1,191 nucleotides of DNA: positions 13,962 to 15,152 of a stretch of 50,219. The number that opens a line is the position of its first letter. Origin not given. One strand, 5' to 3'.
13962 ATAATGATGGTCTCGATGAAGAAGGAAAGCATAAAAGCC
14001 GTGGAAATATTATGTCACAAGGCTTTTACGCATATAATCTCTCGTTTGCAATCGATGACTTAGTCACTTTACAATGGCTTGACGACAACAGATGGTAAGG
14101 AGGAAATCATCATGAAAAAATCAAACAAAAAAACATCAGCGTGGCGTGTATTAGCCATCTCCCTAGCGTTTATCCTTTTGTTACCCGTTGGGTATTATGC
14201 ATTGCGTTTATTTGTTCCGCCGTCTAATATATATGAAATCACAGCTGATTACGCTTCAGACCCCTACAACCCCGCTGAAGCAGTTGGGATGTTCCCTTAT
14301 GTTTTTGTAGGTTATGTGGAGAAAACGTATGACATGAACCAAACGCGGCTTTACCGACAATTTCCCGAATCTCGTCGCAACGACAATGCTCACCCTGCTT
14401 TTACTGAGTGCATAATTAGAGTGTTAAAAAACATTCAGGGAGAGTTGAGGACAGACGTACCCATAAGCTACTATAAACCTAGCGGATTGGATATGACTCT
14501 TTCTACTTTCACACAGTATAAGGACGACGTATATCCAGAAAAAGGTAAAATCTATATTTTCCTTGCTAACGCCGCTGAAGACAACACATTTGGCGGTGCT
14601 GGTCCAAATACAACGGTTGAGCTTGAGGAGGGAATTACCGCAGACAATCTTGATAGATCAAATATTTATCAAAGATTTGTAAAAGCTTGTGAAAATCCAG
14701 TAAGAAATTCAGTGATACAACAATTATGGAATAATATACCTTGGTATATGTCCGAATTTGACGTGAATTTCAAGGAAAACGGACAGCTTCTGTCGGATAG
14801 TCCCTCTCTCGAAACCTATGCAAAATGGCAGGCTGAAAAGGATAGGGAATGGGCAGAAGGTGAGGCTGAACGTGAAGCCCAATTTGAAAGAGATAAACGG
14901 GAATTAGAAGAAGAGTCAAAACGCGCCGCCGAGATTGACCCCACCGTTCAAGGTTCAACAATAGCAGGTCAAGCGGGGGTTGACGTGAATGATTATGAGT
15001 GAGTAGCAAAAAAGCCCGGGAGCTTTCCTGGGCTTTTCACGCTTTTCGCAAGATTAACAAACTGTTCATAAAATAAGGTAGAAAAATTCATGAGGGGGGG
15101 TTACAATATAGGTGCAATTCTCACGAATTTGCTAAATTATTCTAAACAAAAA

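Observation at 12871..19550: Undescribed paralogous array: secreted lectin-metzincin proteases coupled to outward-facing membrane-anchored partner proteins, with extra orphan partners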

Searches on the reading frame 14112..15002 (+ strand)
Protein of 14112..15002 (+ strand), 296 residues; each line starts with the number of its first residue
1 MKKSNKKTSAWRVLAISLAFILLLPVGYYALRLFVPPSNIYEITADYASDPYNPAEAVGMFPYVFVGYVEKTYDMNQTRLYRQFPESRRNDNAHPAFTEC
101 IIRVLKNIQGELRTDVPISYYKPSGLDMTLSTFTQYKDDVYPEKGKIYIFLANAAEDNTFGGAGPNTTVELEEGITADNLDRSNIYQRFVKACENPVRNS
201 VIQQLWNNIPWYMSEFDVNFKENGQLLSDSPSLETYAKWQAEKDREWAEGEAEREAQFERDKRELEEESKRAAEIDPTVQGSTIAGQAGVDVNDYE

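Call 3: search_protein_families(library=pfam, proteins=[window:14112-15002:+], max_evalue=1)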
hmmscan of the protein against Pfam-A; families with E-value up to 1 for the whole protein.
window:14112-15002:+ (296 aa): 0 families

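Call 4: search_protein_families(library=ncbifam, proteins=[window:14112-15002:+], max_evalue=1)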
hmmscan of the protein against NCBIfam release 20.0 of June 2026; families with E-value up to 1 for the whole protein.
window:14112-15002:+ (296 aa): 2 families
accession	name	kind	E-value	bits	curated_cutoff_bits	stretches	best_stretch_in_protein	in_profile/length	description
NF038240.1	fibro_bind_EfbA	exception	0.0013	17.4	1025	1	109-265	150-310/567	fibronectin-binding protein EfbA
TIGR04134.1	lipo_with_rSAM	hypoth_equivalog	0.085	12.9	39.8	1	217-261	106-149/150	radical SAM-associated putative lipoprotein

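Call 8: find_homologous_proteins(query=window:14112-15002:+, max_evalue=0.001)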
Query window:14112-15002:+ (296 aa): 7 proteins with E <= 0.001 among 666 candidates.
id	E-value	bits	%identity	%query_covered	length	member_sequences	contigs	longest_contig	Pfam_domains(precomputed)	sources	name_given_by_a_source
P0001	3.0e-198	675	100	100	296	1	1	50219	-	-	-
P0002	1.2e-140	486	74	100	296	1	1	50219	-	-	-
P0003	1.5e-91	325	58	86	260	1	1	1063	-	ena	-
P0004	1.0e-86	309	59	82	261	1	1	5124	-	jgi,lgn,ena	-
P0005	1.3e-28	118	31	97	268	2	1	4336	-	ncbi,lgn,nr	ncbi:MAG: hypothetical protein LBN05_09125 [Oscillospiraceae bacterium]|nr:hypothetical protein [Osc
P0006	1.2e-27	115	33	81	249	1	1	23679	-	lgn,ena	-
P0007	2.9e-20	91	36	63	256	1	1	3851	-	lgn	-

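Call 9: find_encoding_contigs(protein=P0006, flank=10000, max_places=3)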
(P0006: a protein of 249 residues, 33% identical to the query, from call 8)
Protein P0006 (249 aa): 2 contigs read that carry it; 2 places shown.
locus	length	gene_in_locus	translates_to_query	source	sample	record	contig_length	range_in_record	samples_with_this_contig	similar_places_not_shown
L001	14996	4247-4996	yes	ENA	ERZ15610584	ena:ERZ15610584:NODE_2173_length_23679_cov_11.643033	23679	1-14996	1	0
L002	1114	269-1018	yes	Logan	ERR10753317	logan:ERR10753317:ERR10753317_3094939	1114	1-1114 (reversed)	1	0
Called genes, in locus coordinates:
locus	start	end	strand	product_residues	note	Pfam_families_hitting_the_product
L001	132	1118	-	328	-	PF12740:PETase, PF07224:Chlorophyllase (weak), PF03403:PAF-AH_p_II (faint)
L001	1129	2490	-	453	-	PF01276:OKR_DC_1, PF05889:SepSecS (weak)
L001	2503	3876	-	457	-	PF13353:Fer4_12, PF04055:Radical_SAM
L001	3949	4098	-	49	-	PF13165:SCIFF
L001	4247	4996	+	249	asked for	-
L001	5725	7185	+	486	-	PF00890:FAD_binding_2, PF01266:DAO (weak), PF03486:HI0933_like (faint), PF07992:Pyr_redox_2 (faint)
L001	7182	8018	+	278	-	PF02749:QRPTase_N, PF01729:QRPTase_C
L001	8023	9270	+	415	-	PF08245:Mur_ligase_M, PF27239:FOL3_C (weak), PF02875:Mur_ligase_C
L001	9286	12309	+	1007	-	PF01074:Glyco_hydro_38N, PF09261:Alpha-mann_mid, PF07748:Glyco_hydro_38C, PF17677:Glyco_hydro38C2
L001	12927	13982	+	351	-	PF02912:Phe_tRNA-synt_N, PF01409:tRNA-synt_2d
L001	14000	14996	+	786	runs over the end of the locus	PF01588:tRNA_bind, PF03483:B3_4, PF03484:B5, PF17759:tRNA_synthFbeta, PF03147:FDX-ACB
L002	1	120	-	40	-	?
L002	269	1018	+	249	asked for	-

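Call 10: find_encoding_contigs(protein=P0004, flank=10000, max_places=3)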
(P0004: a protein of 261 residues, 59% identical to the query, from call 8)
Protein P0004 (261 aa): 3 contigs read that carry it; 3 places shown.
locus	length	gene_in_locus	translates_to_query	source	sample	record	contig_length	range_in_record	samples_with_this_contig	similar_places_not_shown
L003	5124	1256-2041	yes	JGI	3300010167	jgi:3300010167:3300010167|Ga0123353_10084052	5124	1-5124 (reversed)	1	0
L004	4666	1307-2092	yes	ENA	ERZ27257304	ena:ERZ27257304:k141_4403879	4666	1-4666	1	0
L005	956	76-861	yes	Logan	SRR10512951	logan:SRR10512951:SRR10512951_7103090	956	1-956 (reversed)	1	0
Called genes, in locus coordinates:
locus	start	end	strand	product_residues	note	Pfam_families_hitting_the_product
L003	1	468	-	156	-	?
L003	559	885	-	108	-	PF02575:YbaB_DNA_bd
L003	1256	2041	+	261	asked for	-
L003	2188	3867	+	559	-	-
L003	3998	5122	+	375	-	?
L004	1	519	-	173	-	?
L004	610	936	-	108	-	PF02575:YbaB_DNA_bd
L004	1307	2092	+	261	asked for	-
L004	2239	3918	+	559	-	-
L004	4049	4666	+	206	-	?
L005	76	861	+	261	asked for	-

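Call 11: find_encoding_contigs(protein=P0005, flank=10000, max_places=3)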
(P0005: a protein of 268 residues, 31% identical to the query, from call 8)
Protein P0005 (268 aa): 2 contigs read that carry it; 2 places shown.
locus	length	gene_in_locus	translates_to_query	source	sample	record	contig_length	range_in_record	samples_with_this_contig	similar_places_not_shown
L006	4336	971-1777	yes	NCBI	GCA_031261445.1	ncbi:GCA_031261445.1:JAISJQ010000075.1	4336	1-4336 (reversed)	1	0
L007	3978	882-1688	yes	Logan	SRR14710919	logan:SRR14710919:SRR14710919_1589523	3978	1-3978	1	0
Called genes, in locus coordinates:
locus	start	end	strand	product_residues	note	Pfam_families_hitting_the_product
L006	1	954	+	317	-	PF00413:Peptidase_M10 (weak)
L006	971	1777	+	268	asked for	-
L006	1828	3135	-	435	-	PF20769:YPEB_N, PF14620:YPEB_PepSY1-2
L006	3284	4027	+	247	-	PF01520:Amidase_3, PF08239:SH3_3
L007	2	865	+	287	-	?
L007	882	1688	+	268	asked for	-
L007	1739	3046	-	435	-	PF20769:YPEB_N, PF14620:YPEB_PepSY1-2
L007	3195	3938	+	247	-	PF01520:Amidase_3, PF08239:SH3_3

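Call 12: find_encoding_contigs(protein=P0007, flank=10000, max_places=3)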
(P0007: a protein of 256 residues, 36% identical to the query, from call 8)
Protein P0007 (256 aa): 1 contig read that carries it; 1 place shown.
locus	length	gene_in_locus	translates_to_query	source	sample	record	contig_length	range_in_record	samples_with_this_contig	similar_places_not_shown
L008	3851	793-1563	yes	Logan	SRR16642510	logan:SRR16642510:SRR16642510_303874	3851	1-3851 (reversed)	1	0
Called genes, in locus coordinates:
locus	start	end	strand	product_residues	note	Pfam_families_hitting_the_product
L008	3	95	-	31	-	?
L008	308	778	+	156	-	-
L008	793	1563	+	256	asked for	-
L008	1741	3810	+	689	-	PF13347:MFS_2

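Call 22: search_solved_structures(query=A3, max_evalue=10)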
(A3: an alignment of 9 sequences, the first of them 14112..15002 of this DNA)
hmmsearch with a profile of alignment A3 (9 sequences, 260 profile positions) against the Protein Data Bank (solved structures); distinct sequences matched with E-value up to 10: 6.
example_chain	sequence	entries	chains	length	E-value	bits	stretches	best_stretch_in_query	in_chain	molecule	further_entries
5nc6_B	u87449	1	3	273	0.073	15.8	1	1-39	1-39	Peptidoglycan N-acetylglucosamine deacetylase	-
3sub_A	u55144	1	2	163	0.26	13.9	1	96-139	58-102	ADP-ribosylation factor GTPase-activating protein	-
1y0u_A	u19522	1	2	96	0.29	13.8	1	164-200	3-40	arsenical resistance operon repressor, putative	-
3f8d_A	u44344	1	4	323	0.52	13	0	63-107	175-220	Thioredoxin reductase (TrxB-3)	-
3f8p_A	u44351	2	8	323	0.58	12.8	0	63-107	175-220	Thioredoxin reductase (TrxB-3)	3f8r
2lx0_A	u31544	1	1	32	0.99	12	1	2-30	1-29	Membrane fusion protein p14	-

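Call 31: search_protein_representatives(alignment_id=A3)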
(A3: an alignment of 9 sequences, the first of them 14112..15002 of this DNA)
Query: 9 sequences, 260 profile positions. Proteins with E-value up to 0.001 (for the whole library): 604; up to 1e-10: 382; up to 1e-30: 29. The best 150 are listed.
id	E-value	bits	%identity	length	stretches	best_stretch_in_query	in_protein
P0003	5.7e-120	416.0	-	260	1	1-255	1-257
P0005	1.7e-102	358.7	-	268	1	1-255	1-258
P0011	5.6e-98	343.9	-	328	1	1-255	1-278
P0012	9.6e-75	267.8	-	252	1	1-244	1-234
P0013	1.5e-67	244.2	-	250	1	1-246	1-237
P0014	2.4e-67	243.6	-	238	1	1-225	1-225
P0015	3.1e-67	243.2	-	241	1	1-227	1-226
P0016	1.5e-65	237.7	-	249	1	11-239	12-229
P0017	2.1e-64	233.9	-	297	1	7-247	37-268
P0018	5.5e-60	219.4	-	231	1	15-225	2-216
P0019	9.0e-60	218.7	-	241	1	3-242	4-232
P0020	5.0e-59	216.3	-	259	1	1-230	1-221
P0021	1.2e-57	211.8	-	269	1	1-223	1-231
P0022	1.5e-56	208.2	-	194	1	63-241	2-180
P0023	2.3e-50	187.9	-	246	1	1-227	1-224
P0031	1.6e-37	145.8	-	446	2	3-202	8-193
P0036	1.1e-31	126.6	-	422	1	37-207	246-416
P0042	1.3e-27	113.3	-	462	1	41-252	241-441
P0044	6.0e-27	111.1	-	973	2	9-193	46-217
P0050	2.0e-26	109.4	-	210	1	1-192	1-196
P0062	7.9e-25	104.2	-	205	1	33-197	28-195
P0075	1.4e-23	100.1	-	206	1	11-195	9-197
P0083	7.2e-23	97.8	-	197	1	4-198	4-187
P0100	1.2e-21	93.7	-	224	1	37-194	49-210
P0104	2.0e-21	93.0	-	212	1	2-196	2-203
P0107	2.5e-21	92.7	-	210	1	1-195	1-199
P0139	1.1e-19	87.4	-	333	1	31-184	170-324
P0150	3.5e-19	85.7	-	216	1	2-216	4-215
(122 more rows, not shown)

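Call 32: predict_structure(alignment_id=A3)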
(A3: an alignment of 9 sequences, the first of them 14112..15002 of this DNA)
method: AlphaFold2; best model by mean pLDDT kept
length: 296 residues; sequences in the alignment: 9
mean_pLDDT: 81.4   pTM: 0.68
mean pLDDT of the five models: 81.4, 78.5, 76.7, 75.1, 74.4
residues with pLDDT >= 90: 98; 70-90: 152; 50-70: 26; < 50: 20
segments of 3 or more residues with pLDDT < 50: 1-3, 279-288, 293-296
pLDDT, mean of each block of 10 residues (from residue 1): 57 81 75 74 81 90 96 89 84 82 96 93 88 87 95 89 88 93 96 92 82 86 73 68 78 85 85 58 45 42
secondary structure, 60 per line:
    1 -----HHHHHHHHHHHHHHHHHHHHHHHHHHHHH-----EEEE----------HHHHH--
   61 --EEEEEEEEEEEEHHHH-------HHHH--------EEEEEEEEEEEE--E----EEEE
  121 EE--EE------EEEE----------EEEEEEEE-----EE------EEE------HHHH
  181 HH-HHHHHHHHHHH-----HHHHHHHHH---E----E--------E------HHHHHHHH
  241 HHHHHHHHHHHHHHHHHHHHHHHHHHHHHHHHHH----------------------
elements in order: H6-34 E40-43 H54-58 E63-74 H75-78 H86-89 E98-109 E117-122 E133-136 E147-154 E168-170 H177-182 H184-194 H200-208 H233-274

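Call 35: search_protein_families(library=pfam, proteins=[P0012, P0031, P0036, P0042, P0044, P0050, P0075, P0100, P0139, P0150], max_evalue=0.1)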
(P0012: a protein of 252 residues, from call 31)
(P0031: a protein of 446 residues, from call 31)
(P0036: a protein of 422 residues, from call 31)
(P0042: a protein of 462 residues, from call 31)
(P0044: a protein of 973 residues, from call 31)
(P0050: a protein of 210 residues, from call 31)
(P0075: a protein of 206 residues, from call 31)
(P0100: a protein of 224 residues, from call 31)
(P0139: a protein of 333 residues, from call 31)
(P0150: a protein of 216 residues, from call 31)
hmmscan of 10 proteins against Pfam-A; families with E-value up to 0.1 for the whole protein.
P0012 (252 aa): 0 families

P0031 (446 aa): 0 families

P0036 (422 aa): 1 family
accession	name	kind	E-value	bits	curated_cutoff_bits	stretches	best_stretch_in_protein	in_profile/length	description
PF00404.24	Dockerin_1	-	8.5e-11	42.3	22.9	1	169-217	1-50/57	Dockerin type I domain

P0042 (462 aa): 5 families
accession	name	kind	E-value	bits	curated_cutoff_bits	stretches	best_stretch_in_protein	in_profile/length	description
PF00404.24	Dockerin_1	-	7.8e-07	29.6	22.9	1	158-207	1-49/57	Dockerin type I domain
PF13405.12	EF-hand_6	-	0.0012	18.9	25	0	193-212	8-27/30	EF-hand domain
PF01839.29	FG-GAP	-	0.006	16.9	22.1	0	157-166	6-15/37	FG-GAP repeat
PF00036.39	EF-hand_1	-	0.034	14.1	25.4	0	192-211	7-26/29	EF hand domain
PF13202.12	EF-hand_5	-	0.063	13.2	25.9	0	191-202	5-16/25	EF hand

P0044 (973 aa): 4 families
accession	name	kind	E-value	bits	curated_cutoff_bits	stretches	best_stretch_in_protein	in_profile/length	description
PF05593.20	RHS_repeat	-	8.1e-15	55.2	22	3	920-952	1-34/38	RHS Repeat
PF07661.19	MORN_2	-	0.0002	21.6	29.6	0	937-951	5-19/22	MORN repeat variant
PF19653.4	DUF6156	-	0.0034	17.9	27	1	755-810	39-94/96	Family of unknown function (DUF6156)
PF07330.17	DUF1467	-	0.079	13.4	29.4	0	29-63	42-76/83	Protein of unknown function (DUF1467)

P0050 (210 aa): 0 families

P0075 (206 aa): 0 families

P0100 (224 aa): 0 families

P0139 (333 aa): 1 family
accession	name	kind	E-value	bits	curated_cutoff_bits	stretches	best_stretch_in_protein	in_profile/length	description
PF14526.11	Cass2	-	0.04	14.5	27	1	136-233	2-101/150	Integron-associated effector binding protein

P0150 (216 aa): 0 families

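Call 36: fold_search(model_id=the predicted structure, library=pdb)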
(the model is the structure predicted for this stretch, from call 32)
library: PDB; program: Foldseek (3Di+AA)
matches with E <= 10: 197; with E <= 0.001: 1
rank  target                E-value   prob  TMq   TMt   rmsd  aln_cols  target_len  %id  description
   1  1uap_MODEL_1_A        2.9e-04  1.00  0.27  0.53   6.5       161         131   13  NMR structure of the NTR domain from human PCOLCE1 (released 2003-07-15)
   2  1jb3                  1.2e-03  1.00  0.28  0.58   5.2       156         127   13  The Laminin-Binding Domain of Agrin is structurally related to N-TIMP-1 (released 2001-08-08)
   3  1jc7                  1.4e-03  1.00  0.29  0.60   4.8       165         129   13  The Laminin-Binding Domain of Agrin is Structurally Related to N-TIMP-1 (released 2001-08-08)
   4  1pxu                  1.8e-03  1.00  0.28  0.56   4.8       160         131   12  Crystal structure of chicken NtA from a eukaryotic source at 2.2A resolution (released 2004-06-29)
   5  6rur_B                1.8e-03  0.97  0.25  0.10   8.6       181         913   13  Structure of the SCIN stabilized C3bBb convertase bound to properdin (released 2019-08-21)
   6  1br9                  2.3e-03  1.00  0.28  0.43   4.2       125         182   14  HUMAN TISSUE INHIBITOR OF METALLOPROTEINASE-2 (released 1999-05-04)
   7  3i70                  2.5e-03  1.00  0.29  0.62   4.7       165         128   13  Long-wavelength structure of NtA (released 2010-03-02)
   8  2a74_F                2.6e-03  0.98  0.26  0.26   8.8       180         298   12  Human Complement Component C3c (released 2005-09-27)
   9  6xzu_B                3.1e-03  0.99  0.24  0.42   6.2       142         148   11  Complex of C-terminal domain of murine complement C3b with the hC3Nb3 nanobody (released 2020-08-12)
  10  5fo8_B                3.5e-03  0.99  0.27  0.10   7.7       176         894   12  Crystal Structure of Human Complement C3b in Complex with MCP (CCP1-4) (released 2016-04-06)
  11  1xwe_MODEL_1_A        3.7e-03  0.97  0.25  0.42   7.9       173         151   12  NMR Structure of C345C (NTR) domain of C5 of complement (released 2004-12-21)
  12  2a74_C                4.5e-03  0.98  0.27  0.27   8.1       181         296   11  Human Complement Component C3c (released 2005-09-27)
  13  5fo9_B                5.0e-03  0.98  0.26  0.10   8.4       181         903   10  Crystal Structure of Human Complement C3b in Complex with CR1 (CCP15- 17) (released 2016-04-06)
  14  9sop_A                6.8e-03  0.99  0.26  0.40   5.8       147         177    8  Tissue inhibitor of metalloproteinase-1 (TIMP-1) (released 2025-09-24)
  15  2e2d_C                8.1e-03  0.98  0.25  0.39   7.3       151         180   14  Flexibility and variability of TIMP binding: X-ray structure of the complex between collagenase-3/MMP-13 and TIMP-2 (released 2007-03-13)
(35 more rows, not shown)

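Call 51: find_related_loci(query=A3, collection=genome_contigs, flank=8000)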
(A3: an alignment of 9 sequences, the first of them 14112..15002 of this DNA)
Query A3 (296 aa) in genome_contigs; peptide patterns used: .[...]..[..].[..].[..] (x = any residue, [..] = any of these).
25 stretches matched a pattern; 9 encode a relative of the query (tblastn E <= 1e-3); 9 distinct loci.
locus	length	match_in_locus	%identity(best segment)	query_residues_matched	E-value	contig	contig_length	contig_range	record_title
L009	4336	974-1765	31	6-291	5e-34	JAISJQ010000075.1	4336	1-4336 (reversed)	MAG: Oscillospiraceae bacterium isolate Hs463_bin127 k119_85642, whole genome shotgun sequence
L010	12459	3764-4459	32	1-246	1e-33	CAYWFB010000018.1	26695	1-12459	MAG TPA_asm: uncultured Eubacteriales bacterium isolate SRP315200_co2_396 genome assembly, contig: NODE_1257_length_2669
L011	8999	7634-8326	33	1-243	1e-30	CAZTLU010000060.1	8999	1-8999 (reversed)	MAG TPA_asm: uncultured Eubacteriales bacterium isolate SRP315200_co1_103 genome assembly, contig: NODE_17880_length_899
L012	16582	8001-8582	36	1-197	4e-29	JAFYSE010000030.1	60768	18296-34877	MAG: Clostridia bacterium isolate RGIG7373 Water_buffalos_Cecum-5__c585967, whole genome shotgun sequence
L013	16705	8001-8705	32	21-264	2e-29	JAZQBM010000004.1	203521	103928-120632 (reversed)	MAG: Candidatus Fimenecus sp. isolate T1900044641_TS20190107.MAGScoT_cleanbin_000004 SGB_1252_k141_552056, whole genome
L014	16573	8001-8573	33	53-255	2e-27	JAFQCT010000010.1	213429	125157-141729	MAG: Clostridia bacterium isolate RGIG1701 Goat_Cecum-2__c437944, whole genome shotgun sequence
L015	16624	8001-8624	31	12-222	4e-26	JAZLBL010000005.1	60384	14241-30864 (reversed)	MAG: Candidatus Fimenecus sp. isolate T1900045064_TC20190058.MAGScoT_cleanbin_000016 SGB_4584_k141_1624280, whole genome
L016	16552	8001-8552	32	53-246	1e-25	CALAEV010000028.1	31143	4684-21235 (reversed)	MAG TPA_asm: uncultured Clostridia bacterium isolate SRR6425826_bin.30_CONCOCT_v1.1_MAG genome assembly, contig: ERZ1767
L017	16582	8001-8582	34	12-197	5e-26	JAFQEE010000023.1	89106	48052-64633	MAG: Clostridia bacterium isolate RGIG1738 Goat_Cecum-3__c314585, whole genome shotgun sequence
